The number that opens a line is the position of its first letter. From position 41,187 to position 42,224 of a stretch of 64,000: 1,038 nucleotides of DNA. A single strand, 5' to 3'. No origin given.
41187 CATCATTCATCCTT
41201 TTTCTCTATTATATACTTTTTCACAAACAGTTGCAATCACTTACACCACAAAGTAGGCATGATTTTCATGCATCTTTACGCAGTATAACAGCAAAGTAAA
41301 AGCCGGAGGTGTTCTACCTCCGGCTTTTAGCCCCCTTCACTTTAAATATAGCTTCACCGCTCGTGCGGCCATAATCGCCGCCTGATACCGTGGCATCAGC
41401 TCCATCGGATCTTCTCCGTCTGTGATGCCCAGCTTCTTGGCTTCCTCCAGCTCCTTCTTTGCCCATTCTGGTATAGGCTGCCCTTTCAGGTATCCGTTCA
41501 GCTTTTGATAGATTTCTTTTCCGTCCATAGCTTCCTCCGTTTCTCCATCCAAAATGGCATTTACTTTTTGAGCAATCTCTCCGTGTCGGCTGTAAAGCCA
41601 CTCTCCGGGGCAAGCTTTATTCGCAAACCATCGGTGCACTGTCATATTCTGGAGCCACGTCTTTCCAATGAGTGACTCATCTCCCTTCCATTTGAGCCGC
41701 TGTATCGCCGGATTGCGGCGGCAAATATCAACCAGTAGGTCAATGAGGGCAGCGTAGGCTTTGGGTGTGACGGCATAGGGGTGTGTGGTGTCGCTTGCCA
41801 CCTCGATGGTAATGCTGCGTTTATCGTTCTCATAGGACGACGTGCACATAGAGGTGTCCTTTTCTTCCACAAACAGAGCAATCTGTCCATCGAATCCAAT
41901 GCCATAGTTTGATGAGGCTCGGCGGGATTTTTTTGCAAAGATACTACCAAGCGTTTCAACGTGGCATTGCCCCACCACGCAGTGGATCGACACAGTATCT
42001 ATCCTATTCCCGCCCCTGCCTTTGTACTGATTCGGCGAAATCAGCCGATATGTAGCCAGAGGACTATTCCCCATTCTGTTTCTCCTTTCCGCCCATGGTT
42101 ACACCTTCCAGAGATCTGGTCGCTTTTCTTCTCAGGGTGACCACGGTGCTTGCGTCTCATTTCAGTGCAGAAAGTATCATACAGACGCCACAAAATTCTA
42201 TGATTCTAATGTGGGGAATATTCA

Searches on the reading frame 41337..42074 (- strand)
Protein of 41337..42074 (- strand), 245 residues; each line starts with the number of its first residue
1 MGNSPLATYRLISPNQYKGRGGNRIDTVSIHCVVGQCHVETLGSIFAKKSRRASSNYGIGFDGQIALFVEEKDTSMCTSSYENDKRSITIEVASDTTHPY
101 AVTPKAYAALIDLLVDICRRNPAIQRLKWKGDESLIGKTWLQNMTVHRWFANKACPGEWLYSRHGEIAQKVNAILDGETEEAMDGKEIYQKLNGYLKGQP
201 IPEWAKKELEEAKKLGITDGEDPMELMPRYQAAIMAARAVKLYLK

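Call 71: search_protein_families(library=pfam, proteins=[window:41337-42074:-], max_evalue=0.00001)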
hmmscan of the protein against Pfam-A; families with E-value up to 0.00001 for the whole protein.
window:41337-42074:- (245 aa): 1 family
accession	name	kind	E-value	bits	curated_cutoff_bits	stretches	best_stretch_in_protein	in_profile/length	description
PF01510.30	Amidase_2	-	5e-14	53.2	26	1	22-158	2-131/131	N-acetylmuramoyl-L-alanine amidase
